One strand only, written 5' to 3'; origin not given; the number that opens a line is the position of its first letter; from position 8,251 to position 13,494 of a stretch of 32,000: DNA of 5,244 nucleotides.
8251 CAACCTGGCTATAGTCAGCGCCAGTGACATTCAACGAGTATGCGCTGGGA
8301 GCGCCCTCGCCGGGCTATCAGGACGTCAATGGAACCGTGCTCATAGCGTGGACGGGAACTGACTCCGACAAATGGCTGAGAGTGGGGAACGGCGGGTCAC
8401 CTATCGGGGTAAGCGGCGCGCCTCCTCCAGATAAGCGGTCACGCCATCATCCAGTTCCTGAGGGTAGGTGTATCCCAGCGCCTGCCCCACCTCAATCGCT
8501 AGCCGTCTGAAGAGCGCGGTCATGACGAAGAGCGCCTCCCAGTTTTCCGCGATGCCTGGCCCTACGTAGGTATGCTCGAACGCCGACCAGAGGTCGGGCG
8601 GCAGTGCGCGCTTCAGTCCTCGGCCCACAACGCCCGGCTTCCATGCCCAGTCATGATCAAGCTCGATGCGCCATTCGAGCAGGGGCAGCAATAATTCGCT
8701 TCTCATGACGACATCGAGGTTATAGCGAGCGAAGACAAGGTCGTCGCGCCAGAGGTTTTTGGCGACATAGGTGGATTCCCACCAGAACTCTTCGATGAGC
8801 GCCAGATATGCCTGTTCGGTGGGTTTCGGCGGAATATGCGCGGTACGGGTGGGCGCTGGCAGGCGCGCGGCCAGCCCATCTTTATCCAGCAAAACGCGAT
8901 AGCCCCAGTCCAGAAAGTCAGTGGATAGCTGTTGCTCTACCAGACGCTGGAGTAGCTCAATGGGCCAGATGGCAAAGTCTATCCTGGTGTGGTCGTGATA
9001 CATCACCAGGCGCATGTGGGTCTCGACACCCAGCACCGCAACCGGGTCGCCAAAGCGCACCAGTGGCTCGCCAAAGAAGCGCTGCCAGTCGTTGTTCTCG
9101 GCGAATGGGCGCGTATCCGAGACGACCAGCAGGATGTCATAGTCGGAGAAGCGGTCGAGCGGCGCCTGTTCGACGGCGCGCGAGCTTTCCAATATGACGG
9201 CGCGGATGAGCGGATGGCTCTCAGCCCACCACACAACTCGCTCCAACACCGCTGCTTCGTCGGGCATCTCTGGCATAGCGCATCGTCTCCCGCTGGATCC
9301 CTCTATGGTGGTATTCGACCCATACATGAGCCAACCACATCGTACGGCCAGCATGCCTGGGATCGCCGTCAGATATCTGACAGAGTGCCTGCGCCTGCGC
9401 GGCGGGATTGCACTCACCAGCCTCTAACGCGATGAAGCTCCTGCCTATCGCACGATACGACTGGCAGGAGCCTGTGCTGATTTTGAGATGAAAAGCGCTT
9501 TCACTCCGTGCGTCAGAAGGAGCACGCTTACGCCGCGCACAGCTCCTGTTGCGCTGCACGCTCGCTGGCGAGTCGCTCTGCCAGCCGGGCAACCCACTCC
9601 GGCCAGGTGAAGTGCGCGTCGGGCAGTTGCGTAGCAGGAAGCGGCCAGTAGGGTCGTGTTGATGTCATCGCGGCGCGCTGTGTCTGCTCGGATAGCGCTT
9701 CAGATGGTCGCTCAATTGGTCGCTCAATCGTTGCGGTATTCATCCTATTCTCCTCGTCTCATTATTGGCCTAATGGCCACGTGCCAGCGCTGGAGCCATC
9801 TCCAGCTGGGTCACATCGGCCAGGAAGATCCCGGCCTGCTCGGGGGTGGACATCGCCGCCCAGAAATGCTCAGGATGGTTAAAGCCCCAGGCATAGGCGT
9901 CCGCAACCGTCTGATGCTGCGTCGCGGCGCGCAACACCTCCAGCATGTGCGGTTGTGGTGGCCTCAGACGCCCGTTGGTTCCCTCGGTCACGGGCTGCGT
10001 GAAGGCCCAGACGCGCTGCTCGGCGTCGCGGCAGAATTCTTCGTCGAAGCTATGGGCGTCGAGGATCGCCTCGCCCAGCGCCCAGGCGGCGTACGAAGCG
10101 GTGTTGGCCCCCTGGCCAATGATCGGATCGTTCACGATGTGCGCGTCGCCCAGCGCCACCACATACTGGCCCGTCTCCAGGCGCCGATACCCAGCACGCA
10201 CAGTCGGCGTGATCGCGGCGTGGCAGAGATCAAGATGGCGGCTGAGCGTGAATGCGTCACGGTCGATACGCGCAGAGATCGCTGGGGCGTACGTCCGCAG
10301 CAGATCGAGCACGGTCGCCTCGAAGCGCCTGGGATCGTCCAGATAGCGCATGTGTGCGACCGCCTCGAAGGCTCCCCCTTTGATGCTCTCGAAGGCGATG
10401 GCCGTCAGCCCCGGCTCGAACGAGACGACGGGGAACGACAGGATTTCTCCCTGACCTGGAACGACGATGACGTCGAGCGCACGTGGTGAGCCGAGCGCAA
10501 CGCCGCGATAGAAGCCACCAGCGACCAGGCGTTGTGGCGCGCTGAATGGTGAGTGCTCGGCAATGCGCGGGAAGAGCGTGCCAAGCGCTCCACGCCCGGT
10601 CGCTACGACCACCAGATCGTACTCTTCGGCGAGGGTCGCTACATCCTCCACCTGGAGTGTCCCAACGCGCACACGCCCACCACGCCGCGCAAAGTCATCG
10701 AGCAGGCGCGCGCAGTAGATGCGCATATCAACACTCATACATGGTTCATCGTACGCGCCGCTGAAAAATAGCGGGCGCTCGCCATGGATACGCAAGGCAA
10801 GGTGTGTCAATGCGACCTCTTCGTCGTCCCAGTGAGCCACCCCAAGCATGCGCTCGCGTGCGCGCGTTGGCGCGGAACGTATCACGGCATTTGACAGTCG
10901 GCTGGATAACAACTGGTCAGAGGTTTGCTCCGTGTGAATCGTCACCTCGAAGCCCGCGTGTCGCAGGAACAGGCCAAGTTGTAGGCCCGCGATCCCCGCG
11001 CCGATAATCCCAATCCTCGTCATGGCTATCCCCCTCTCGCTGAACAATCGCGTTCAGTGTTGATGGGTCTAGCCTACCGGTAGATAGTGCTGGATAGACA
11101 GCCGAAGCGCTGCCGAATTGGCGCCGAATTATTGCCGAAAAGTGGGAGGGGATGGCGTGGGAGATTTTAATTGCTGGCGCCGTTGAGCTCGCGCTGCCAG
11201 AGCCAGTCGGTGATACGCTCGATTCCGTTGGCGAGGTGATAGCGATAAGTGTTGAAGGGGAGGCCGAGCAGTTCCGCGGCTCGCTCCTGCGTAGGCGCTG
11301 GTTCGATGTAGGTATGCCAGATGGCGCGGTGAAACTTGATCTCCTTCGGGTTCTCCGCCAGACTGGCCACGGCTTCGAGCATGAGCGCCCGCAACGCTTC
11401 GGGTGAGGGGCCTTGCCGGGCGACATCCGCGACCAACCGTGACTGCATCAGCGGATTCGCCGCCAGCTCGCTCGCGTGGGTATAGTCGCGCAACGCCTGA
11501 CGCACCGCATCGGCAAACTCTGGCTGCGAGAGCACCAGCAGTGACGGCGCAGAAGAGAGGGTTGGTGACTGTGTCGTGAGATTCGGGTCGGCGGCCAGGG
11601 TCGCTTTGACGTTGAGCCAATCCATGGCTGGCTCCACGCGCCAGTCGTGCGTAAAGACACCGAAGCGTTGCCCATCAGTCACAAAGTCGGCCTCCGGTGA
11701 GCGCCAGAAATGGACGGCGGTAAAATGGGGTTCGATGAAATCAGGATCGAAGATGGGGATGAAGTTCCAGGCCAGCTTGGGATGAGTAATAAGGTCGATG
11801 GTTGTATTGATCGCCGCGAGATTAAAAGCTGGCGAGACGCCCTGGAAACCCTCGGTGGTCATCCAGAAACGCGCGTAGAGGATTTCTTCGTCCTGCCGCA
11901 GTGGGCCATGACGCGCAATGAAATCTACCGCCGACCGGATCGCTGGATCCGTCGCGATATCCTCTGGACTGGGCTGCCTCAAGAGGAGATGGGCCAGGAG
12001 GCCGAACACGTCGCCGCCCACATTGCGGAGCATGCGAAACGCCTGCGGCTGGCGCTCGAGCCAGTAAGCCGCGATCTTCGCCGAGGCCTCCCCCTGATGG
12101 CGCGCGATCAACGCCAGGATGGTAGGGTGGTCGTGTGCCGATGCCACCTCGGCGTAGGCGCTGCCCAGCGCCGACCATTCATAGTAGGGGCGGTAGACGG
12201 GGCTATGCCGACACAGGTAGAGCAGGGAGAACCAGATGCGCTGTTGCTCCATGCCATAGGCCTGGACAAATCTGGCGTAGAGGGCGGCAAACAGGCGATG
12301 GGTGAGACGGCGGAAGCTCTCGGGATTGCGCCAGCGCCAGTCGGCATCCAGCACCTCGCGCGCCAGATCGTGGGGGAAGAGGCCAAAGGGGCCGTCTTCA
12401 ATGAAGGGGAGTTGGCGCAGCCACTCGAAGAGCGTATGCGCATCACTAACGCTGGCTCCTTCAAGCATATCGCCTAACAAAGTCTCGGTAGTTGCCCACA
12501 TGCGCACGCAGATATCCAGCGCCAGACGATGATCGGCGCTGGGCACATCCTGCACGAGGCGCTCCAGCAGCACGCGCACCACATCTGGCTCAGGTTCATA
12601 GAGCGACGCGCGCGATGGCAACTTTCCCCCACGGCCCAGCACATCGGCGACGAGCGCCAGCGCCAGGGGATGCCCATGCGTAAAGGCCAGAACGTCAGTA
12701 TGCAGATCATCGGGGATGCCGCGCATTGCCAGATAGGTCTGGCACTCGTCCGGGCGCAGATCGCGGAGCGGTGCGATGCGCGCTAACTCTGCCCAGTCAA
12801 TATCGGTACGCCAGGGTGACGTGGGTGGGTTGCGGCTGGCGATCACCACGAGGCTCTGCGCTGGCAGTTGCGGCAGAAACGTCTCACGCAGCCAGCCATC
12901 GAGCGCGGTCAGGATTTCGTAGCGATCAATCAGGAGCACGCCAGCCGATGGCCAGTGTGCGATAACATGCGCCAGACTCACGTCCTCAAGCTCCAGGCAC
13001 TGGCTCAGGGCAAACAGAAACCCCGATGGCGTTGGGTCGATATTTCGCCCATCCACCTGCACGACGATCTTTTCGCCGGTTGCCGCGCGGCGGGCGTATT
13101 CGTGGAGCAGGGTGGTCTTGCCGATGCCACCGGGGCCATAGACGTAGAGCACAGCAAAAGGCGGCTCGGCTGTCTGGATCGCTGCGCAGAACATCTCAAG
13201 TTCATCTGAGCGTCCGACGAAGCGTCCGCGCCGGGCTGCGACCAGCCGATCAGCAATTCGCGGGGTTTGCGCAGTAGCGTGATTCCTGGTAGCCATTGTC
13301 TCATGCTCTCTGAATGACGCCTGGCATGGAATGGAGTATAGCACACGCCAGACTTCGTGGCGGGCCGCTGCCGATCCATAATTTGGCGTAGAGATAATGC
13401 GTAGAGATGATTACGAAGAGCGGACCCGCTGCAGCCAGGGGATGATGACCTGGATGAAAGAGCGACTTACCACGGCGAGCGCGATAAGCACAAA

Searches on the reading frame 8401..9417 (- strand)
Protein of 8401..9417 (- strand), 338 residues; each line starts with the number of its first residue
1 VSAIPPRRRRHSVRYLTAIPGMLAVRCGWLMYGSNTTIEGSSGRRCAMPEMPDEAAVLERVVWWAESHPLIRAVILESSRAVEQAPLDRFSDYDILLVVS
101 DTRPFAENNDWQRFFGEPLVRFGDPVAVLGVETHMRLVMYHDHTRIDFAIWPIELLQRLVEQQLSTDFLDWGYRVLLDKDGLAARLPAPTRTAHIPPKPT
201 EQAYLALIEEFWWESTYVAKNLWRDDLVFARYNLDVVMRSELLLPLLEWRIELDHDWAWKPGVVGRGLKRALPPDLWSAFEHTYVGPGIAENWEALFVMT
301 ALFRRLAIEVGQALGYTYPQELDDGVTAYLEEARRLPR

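Call 52: search_protein_families(library=pfam, proteins=[window:8401-9417:-], max_evalue=0.0001)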
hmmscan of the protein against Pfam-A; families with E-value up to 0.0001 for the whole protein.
window:8401-9417:- (338 aa): 1 family
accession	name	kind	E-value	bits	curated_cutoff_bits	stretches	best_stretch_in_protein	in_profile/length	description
PF04439.18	Adenyl_transf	-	1.2e-72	244.8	22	1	52-332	2-278/279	Streptomycin adenylyltransferase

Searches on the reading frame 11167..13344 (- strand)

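Call 52: search_protein_families(library=pfam, proteins=[window:11167-13344:-], max_evalue=0.0001)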
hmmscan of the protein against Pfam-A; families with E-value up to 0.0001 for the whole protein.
window:11167-13344:- (725 aa): 1 family
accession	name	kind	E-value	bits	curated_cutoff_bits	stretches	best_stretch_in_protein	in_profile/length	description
PF13191.12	AAA_16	-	1e-09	39.6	32.6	1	41-117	1-80/167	AAA ATPase domain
